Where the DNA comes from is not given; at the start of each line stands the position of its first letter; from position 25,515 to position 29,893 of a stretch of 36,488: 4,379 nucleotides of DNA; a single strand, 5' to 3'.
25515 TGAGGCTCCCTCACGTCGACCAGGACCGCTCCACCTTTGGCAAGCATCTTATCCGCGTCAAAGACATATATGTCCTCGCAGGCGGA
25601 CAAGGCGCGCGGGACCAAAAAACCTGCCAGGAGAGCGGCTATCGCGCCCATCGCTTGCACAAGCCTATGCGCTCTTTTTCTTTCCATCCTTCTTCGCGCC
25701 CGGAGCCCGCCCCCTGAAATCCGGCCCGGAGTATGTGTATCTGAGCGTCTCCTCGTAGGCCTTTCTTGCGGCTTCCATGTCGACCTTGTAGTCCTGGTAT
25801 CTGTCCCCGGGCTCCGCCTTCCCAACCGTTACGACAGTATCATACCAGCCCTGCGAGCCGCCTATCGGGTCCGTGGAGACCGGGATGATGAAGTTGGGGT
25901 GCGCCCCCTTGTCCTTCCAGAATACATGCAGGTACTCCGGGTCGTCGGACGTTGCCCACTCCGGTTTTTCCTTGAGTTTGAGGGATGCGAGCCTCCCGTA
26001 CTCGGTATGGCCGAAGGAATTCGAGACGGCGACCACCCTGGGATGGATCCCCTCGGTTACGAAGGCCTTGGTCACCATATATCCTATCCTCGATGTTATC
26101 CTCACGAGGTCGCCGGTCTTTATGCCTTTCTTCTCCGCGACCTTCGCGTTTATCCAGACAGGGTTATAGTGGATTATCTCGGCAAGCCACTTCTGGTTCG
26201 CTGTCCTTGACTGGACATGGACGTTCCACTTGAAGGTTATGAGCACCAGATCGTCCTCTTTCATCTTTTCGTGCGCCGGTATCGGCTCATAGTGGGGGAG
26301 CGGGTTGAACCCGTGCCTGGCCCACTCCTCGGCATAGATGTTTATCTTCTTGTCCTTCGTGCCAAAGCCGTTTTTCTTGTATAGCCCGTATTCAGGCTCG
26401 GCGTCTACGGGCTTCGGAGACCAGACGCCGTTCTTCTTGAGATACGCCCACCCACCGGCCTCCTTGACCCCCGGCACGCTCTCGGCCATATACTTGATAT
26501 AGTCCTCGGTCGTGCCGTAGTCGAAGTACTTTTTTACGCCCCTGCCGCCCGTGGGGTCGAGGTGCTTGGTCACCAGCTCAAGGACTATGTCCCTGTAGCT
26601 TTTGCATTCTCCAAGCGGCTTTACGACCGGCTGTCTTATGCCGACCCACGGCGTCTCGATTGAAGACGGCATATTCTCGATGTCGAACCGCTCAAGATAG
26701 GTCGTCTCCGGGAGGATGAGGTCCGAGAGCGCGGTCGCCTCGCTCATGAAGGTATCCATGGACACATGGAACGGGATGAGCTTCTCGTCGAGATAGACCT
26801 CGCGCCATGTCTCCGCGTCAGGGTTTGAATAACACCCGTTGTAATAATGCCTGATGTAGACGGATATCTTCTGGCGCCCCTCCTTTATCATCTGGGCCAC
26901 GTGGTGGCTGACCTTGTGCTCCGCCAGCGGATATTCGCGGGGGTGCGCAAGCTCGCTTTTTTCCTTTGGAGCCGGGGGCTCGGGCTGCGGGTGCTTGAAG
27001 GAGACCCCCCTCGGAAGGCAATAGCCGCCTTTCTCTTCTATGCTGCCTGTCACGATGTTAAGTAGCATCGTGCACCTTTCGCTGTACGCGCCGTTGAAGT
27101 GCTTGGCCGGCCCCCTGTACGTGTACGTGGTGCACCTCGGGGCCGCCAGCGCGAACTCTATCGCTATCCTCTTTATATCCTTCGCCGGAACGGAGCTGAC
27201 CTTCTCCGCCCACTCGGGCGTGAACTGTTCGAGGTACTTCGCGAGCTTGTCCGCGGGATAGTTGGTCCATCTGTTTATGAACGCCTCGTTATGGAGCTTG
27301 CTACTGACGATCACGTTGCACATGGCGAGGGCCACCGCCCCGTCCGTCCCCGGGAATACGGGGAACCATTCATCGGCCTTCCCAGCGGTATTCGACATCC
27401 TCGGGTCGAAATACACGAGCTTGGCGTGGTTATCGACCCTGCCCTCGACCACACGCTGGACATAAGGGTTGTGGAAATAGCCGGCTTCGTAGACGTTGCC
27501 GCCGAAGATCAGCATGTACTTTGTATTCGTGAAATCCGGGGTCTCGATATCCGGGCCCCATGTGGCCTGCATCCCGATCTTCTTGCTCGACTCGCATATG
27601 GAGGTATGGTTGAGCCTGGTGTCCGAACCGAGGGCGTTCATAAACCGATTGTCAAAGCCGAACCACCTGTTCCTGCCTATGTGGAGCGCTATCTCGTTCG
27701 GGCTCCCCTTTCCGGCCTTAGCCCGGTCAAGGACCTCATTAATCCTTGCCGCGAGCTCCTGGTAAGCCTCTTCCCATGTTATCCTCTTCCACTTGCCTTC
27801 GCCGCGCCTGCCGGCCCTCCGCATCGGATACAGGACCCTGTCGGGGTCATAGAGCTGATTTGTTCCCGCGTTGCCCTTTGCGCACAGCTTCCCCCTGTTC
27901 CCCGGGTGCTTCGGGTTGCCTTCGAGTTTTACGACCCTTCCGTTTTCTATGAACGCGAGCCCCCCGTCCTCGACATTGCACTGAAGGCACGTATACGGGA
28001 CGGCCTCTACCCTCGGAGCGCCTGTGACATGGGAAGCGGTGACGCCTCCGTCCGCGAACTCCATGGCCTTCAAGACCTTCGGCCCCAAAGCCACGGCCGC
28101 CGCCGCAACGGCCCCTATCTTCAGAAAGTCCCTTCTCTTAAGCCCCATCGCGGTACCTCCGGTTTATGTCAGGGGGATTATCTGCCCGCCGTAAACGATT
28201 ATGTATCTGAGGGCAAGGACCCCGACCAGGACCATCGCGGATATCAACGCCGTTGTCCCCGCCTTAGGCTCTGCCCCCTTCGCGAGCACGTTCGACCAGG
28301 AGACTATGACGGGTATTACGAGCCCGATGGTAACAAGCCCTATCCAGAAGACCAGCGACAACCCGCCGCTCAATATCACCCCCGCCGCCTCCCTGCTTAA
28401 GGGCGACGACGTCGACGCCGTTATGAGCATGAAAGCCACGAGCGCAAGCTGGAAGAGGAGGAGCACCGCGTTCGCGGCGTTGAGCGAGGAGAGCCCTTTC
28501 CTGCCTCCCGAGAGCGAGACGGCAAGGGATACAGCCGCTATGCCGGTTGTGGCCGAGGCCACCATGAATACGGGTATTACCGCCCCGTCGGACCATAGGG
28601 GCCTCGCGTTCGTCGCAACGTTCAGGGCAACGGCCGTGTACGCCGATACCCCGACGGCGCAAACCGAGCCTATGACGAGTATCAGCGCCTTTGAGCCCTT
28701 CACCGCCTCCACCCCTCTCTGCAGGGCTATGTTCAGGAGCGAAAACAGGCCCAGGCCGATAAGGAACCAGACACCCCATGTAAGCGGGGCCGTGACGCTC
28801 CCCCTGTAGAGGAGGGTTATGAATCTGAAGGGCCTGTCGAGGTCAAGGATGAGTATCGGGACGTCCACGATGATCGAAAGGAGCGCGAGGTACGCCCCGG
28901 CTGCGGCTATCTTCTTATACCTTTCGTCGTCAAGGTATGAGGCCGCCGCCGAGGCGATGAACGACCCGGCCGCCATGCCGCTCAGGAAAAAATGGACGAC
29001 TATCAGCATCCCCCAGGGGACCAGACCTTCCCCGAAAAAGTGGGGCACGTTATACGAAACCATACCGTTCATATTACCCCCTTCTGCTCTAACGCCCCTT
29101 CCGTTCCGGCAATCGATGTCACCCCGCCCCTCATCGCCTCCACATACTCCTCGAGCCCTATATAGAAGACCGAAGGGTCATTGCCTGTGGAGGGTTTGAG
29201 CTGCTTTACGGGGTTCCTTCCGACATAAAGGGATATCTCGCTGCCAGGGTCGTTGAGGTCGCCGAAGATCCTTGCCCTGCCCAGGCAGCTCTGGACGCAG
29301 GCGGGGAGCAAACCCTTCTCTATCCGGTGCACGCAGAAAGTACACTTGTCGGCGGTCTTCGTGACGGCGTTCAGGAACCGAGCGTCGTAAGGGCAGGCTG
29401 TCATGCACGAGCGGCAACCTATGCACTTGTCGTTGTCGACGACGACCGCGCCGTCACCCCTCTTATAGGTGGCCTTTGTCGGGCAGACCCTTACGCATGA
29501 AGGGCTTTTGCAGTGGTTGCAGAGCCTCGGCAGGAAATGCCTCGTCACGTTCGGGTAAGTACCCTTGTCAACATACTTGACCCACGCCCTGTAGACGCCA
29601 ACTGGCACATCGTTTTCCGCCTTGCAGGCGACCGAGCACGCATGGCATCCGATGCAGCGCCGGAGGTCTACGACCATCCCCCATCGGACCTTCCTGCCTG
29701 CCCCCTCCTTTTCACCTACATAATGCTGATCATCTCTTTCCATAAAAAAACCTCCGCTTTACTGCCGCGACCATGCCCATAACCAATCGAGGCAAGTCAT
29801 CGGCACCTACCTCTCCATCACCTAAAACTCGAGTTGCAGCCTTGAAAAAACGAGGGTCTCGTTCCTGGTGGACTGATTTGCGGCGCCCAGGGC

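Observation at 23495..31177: Seven-gene OM-barrel / B-C-A molybdoenzyme / lipoprotein-rhodanese / TorD / polyferredoxin operon: candidate undescribed chalcogen-respiration module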

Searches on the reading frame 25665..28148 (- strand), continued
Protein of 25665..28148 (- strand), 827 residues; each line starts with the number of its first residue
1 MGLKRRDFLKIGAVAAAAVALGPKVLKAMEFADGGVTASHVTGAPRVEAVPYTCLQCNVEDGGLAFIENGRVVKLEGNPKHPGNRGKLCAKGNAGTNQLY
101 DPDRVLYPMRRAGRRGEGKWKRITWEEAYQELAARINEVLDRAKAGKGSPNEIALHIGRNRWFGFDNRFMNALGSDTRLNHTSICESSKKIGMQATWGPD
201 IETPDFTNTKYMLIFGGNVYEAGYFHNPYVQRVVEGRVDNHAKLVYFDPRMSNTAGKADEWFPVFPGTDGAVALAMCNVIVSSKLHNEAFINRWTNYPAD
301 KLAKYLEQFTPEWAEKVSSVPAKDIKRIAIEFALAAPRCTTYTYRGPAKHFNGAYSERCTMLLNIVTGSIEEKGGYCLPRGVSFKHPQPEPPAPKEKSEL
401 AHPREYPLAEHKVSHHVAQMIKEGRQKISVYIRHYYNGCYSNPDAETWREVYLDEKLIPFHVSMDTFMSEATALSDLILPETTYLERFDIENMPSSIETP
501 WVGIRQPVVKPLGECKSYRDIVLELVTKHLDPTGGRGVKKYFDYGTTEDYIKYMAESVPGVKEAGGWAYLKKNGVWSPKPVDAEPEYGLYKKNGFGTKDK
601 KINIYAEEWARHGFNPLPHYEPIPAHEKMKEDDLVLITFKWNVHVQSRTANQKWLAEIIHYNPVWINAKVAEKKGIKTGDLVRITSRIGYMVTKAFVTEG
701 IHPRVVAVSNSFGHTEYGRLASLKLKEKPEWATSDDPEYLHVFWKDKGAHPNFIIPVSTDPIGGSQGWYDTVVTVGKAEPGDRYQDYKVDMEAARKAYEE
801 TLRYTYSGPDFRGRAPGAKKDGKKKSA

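Call 76: search_protein_families(library=ncbifam, proteins=[L030:7607-8389:+, L030:8456-9106:+], max_evalue=0.00001)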
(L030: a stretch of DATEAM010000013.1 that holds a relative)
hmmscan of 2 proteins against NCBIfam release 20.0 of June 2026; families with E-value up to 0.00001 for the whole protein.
L030:7607-8389:+ (260 aa): 3 families
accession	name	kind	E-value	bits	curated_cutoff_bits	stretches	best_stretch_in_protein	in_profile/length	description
NF043010.1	Cyt554_Nsmonas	equivalog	3.5e-92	308.1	400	1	2-242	2-236/238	cytochrome c-550 CycA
NF041198.1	UshA_like_PCGU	equivalog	6e-19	68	275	1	23-136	400-497/519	UshA-like (seleno)protein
NF041028.1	decahem_GSU2203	exception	1.3e-06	27.8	325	0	66-174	23-118/317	GSU2203 family decaheme c-type cytochrome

L030:8456-9106:+ (216 aa): 5 families
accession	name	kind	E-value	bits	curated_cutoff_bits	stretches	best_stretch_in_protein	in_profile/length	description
TIGR02162.1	torC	equivalog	3.3e-24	85.9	478.2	1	40-182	40-183/387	pentaheme c-type cytochrome TorC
TIGR02161.1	napC_nirT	subfamily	4.3e-22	78.9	310.6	1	21-177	21-180/185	periplasmic nitrate (or nitrite) reductase c-type cytochrome, NapC/NirT family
NF011606.0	PRK15032.1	equivalog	5.9e-21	75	455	1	19-177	20-180/390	pentaheme c-type cytochrome TorC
NF007906.0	PRK10617.1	equivalog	9.6e-15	55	349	1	33-177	42-189/200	cytochrome c-type protein NapC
TIGR03153.1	cytochr_NrfH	equivalog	2.8e-12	46.9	134.2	1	20-176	3-138/138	cytochrome c nitrite reductase small subunit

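Call 98: search_protein_families(library=ncbifam, proteins=[L003:1716-2762:+, L003:1297-1641:+, L017:1832-2995:-, L004:4046-4288:+, L003:5376-6722:+, L003:3881-5326:+, L003:15573-16376:-], max_evalue=1e-8)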
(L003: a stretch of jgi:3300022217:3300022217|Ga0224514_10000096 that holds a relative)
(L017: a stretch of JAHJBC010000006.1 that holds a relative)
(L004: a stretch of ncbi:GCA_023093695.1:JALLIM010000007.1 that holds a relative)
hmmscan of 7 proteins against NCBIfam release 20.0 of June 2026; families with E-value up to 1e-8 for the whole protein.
L003:1716-2762:+ (348 aa): 1 family
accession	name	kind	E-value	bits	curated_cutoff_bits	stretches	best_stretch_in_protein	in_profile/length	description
TIGR00832.1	acr3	equivalog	4.3e-137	456.8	282.8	1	8-336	1-326/327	ACR3 family arsenite efflux transporter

L003:1297-1641:+ (114 aa): 6 families
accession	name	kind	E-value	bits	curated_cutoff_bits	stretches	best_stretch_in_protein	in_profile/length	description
NF033788.1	HTH_metalloreg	subfamily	3.4e-25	87.7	55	1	5-75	2-73/77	metalloregulator ArsR/SmtB family transcription factor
NF033789.1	repress_SdpR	subfamily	1.4e-18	66.6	100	1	7-76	1-70/79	autorepressor SdpR family transcription factor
NF007528.0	PRK10141.1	subfamily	2.5e-18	66.1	97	1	6-105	8-105/117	metalloregulator ArsR/SmtB family transcription factor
NF047906.1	CdPbTransRegCmtR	equivalog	1.1e-10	41.3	150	1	4-75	11-82/104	Cd(II)/Pb(II)-sensing metalloregulatory transcriptional regulator CmtR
NF041413.1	ArsR_Rv2640c_fam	equivalog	2e-10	41.1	155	1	8-76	36-107/118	Rv2640c family ArsR-like transcriptional regulator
NF045707.1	Dbac_1936_reg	equivalog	4.3e-10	39.5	115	1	5-75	8-78/99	ArsR/SmtB-type metalloregulator TsoR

L017:1832-2995:- (387 aa): 2 families
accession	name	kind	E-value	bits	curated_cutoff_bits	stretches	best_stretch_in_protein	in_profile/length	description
NF040736.1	efflux_SaoE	equivalog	1.3e-36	126.6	325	1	115-387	27-298/352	efflux transporter SaoE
NF033936.1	CuZnOut_SO0444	equivalog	5.9e-29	101.3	300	2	258-386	185-312/351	SO_0444 family Cu/Zn efflux transporter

L004:4046-4288:+ (80 aa): 1 family
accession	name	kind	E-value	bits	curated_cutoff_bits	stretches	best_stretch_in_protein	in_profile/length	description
TIGR00412.2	redox_disulf_2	subfamily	3.5e-28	97.8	62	1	3-76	1-74/75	MTH895/ArsE family thioredoxin-like protein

L003:5376-6722:+ (448 aa): 92 families (the best 25 are shown)
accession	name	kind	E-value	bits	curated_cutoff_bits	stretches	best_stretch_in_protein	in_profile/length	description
NF008469.0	PRK11361.1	equivalog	8.9e-140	466.4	714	1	3-445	6-456/461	acetoacetate metabolism transcriptional regulator AtoC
TIGR01818.1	ntrC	equivalog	2.1e-126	422.4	558.6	1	4-388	1-382/463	nitrogen regulation protein NR(I)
NF007689.0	PRK10365.1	equivalog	2.1e-118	395.9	760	1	3-440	7-439/441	sigma-54-dependent response regulator transcription factor ZraR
TIGR02915.1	PEP_resp_reg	equivalog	1e-111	373.9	502.6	1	4-445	1-444/445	PEP-CTERM-box response regulator transcription factor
NF041552.1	TF_PrdR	equivalog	2.8e-110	369.3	795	1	127-444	255-577/577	sigma-54 dependent transcriptional regulator PrdR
NF051870.1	NAssimRespRegNtrX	equivalog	4.3e-107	358.8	600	1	1-442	1-449/452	nitrogen assimilation response regulator NtrX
NF041946.1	LuxO_transreg_Vib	equivalog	3.6e-105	352.4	800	1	7-402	2-395/463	quorum-sensing sigma-54 dependent transcriptional regulator LuxO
NF011695.0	PRK15115.1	equivalog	1.8e-104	350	763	1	2-373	7-368/445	two-component system response regulator GlrR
NF049963.1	RespRegFlgRCampy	domain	3.7e-102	342.4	750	1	4-445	3-429/429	fla regulon two-component system response regulator FlgR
NF008176.1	PRK10923.1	equivalog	5.1e-100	335.3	620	1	3-391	5-389/469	nitrogen regulation protein NR(I)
TIGR01817.1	nifA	equivalog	1.1e-98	331.3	528.85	1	128-382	184-437/534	nif-specific transcriptional activator NifA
NF038308.1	RNA_repair_RtcR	equivalog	3.6e-98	329.7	650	1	78-443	116-516/530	RNA repair transcriptional activator RtcR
NF003451.0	PRK05022.1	equivalog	4e-94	316.2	476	1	125-381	176-428/512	nitric oxide reductase transcriptional regulator NorR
NF050807.1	TransRegFlbDCaul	equivalog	2e-93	313.7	750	1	20-444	19-439/454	sigma-54-dependent transcriptional regulator FlbD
TIGR02329.1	propionate_PrpR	equivalog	3e-93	313.2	499.2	1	87-442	162-526/526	propionate catabolism operon regulatory protein PrpR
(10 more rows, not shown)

L003:3881-5326:+ (481 aa): 76 families (the best 25 are shown)
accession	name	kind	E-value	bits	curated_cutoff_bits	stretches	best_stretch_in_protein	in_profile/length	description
NF008468.0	PRK11360.1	equivalog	1.6e-75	254.7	646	1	257-479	385-607/616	two-component system sensor histidine kinase AtoS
NF007688.0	PRK10364.1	equivalog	2.4e-62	211.2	479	1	252-480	224-451/460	two-component system sensor histidine kinase ZraS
NF033092.0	HK_WalK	equivalog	1.2e-44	153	725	2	270-479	374-593/594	cell wall metabolism sensor histidine kinase WalK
NF010411.0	PRK13837.1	equivalog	1.4e-43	149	647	1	257-480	439-675/828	two-component system VirA-like sensor kinase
NF053867.1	SprKinKinDBac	equivalog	2.8e-40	138.2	775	1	261-480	279-497/500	sporulation kinase KinD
NF008312.0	PRK11100.1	equivalog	1.7e-37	129.4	356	1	143-479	144-473/477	two-component system sensor histidine kinase CreC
NF038348.1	T2SS_HK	subfamily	2.6e-37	128.5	450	1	314-479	408-572/574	histidine kinase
NF052574.1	HisKinEspCMyxo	equivalog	3.3e-37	128.1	1200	1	253-480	402-637/785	serine histidine kinase EspC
NF046044.1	PnpS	equivalog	1.9e-36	125.9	400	1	270-479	172-390/390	two-component system histidine kinase PnpS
NF047496.1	HK_LIC11548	equivalog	4.3e-35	121.6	750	1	171-479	259-588/589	LIC_11548 family sensor histidine kinase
TIGR01386.1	cztS_silS_copS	subfamily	1e-33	117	292.55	1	10-479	3-457/457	heavy metal sensor histidine kinase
NF012163.2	BaeS_SmeS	equivalog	5.7e-33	114.5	500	1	152-479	131-457/457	sensor histidine kinase efflux regulator BaeS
NF010076.0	PRK13557.1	subfamily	9.2e-33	113.5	631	1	252-480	147-394/540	histidine kinase famiy protein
NF047466.1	hybrid_RR_LvrB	exception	1.4e-32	113.3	500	1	256-480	140-376/377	hybrid histidine kinase/response regulator LvrB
NF041777.1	sens_FixL_Rhizob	equivalog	2.4e-32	112.2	850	1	251-480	245-481/485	sensor protein FixL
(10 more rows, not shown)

L003:15573-16376:- (267 aa): 0 families

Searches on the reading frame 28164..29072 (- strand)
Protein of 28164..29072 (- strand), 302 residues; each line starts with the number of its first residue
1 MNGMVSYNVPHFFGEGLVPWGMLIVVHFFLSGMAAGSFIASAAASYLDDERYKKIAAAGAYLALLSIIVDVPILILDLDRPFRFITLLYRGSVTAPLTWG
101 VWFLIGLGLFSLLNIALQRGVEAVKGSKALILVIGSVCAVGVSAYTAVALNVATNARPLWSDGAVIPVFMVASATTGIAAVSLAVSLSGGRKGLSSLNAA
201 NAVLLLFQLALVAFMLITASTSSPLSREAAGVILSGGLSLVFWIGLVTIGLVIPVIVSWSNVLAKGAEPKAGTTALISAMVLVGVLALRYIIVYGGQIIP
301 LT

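Call 4: search_protein_families(library=pfam, proteins=[window:28164-29072:-], max_evalue=0.01)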
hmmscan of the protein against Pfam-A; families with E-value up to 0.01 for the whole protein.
window:28164-29072:- (302 aa): 3 families
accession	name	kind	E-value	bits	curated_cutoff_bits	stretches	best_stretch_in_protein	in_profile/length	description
PF03916.19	NrfD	-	6.8e-36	124.9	25.8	1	17-299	8-311/313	Polysulphide reductase, NrfD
PF14589.11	NrfD_2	-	3e-19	70.3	27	1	20-297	14-273/281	Polysulfide reductase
PF17647.6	DUF5518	-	0.0014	19.1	27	1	28-111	16-95/116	Family of unknown function (DUF5518)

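Call 5: search_protein_families(library=ncbifam, proteins=[window:28164-29072:-], max_evalue=0.01)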
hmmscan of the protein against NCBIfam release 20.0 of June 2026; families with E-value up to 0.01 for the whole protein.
window:28164-29072:- (302 aa): 2 families
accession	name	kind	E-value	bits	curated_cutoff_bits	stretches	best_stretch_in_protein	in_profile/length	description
TIGR03148.1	cyt_nit_nrfD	equivalog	5.2e-20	72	347.6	2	125-298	138-313/316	cytochrome c nitrite reductase subunit NrfD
NF045798.1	DsrP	equivalog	1.7e-07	31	350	1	18-252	47-273/346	sulfate reduction electron transfer complex DsrMKJOP subunit DsrP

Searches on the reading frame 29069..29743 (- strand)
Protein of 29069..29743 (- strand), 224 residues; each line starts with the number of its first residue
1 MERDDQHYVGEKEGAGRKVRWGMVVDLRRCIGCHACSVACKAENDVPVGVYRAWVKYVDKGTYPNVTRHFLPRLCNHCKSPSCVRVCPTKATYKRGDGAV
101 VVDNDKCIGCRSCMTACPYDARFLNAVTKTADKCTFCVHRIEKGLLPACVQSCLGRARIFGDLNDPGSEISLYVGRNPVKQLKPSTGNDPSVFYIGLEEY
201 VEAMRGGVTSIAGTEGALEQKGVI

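Call 4: search_protein_families(library=pfam, proteins=[window:29069-29743:-], max_evalue=0.01)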
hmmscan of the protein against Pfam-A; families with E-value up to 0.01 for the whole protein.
window:29069-29743:- (224 aa): 13 families
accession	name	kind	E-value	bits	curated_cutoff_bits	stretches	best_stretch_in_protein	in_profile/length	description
PF13247.11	Fer4_11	-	5.2e-30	104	26.2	1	68-162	3-99/100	4Fe-4S dicluster domain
PF13237.11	Fer4_10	-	2e-13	50.5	25.5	2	72-118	6-53/53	4Fe-4S dicluster domain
PF12797.12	Fer4_2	-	9.2e-13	47.7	24.5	2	99-119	2-22/22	4Fe-4S binding domain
PF12838.12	Fer4_7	-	1.7e-12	48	27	2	75-121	2-52/52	4Fe-4S dicluster domain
PF00037.32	Fer4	-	3.2e-10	39.8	21.1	2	100-121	1-22/24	4Fe-4S binding domain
PF12837.12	Fer4_6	-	1.5e-09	37.8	25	1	100-121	2-23/24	4Fe-4S binding domain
PF13187.11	Fer4_9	-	1.7e-09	38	27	2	75-120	2-50/52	4Fe-4S dicluster domain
PF12800.12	Fer4_4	-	2.6e-06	27.7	24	1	105-120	2-17/17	4Fe-4S binding domain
PF25160.1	LdpA_Fe-S-bd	-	8.7e-06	25.9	27.6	1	77-120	4-41/49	LdpA Fe-S cluster-binding domain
PF12798.12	Fer4_3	-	3.1e-05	24.9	27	0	107-121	1-15/15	4Fe-4S binding domain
PF14697.11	Fer4_21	-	0.00013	22.4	35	1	75-119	8-53/59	4Fe-4S dicluster domain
PF13183.11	Fer4_8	-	0.0032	18.4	27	0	27-90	2-67/68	4Fe-4S dicluster domain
PF13534.11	Fer4_17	-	0.0036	18.3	22.2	0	28-41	44-57/61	4Fe-4S dicluster domain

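Call 5: search_protein_families(library=ncbifam, proteins=[window:29069-29743:-], max_evalue=0.01)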
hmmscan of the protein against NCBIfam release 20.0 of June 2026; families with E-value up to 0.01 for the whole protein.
window:29069-29743:- (224 aa): 70 families (the best 25 are shown)
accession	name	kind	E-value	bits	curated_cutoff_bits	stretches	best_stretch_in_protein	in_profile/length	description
NF011569.0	PRK14993.1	equivalog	3.7e-77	259.1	416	1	12-206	36-234/244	tetrathionate reductase subunit TtrB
NF045797.1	DsrO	equivalog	1.2e-62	211.5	200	1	11-195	34-234/235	sulfate reduction electron transfer complex DsrMKJOP subunit DsrO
NF041715.1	arsenate_red_ArrB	equivalog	7.5e-57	192.5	450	2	20-125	2-107/233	arsenate respiratory reductase iron-sulfur subunit ArrB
TIGR03149.1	cyt_nit_nrfC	equivalog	1.8e-53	181.2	377.6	1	15-197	33-218/225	cytochrome c nitrite reductase Fe-S protein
TIGR03478.1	DMSO_red_II_bet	subfamily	4.4e-47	160.6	480.7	2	54-196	110-254/321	DMSO reductase family type II enzyme, iron-sulfur subunit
TIGR02951.1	DMSO_dmsB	equivalog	1e-41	142.7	214.1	1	21-165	2-155/161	DMSO/selenate family reductase complex B subunit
NF042979.1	EthbenzDh_ebdB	equivalog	2.1e-37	128.8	740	2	54-195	132-275/354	ethylbenzene dehydrogenase subunit beta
TIGR01660.1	narH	equivalog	6.6e-34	117.2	524.05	2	60-163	168-272/492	nitrate reductase subunit beta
NF041782.1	mnquin_red_QrcC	equivalog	5.2e-33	114.7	400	2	21-126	1-120/239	menaquinone reductase iron-sulfur cluster-binding subunit QrcC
NF045715.1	sulf_resp_HmcB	equivalog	9.6e-28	97.1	420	2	69-165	101-200/307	sulfate respiration complex iron-sulfur protein HmcB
NF038355.1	FDH3_beta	equivalog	4e-26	92.1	240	1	23-138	5-122/180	formate dehydrogenase FDH3 subunit beta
NF008134.0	PRK10882.1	equivalog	2.3e-25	89.3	263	2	69-171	107-216/329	hydrogenase 2 operon protein HybA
TIGR01582.1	FDH-beta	equivalog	1.3e-23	83.6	334.7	2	74-165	92-184/283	formate dehydrogenase subunit beta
NF007382.0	PRK09898.1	equivalog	1.1e-18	67.5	213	1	23-140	61-189/208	ferredoxin-like protein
NF009408.0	PRK12769.1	equivalog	9.8e-18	63.6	1003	1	24-156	6-140/659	formate-dependent uric acid utilization protein AegA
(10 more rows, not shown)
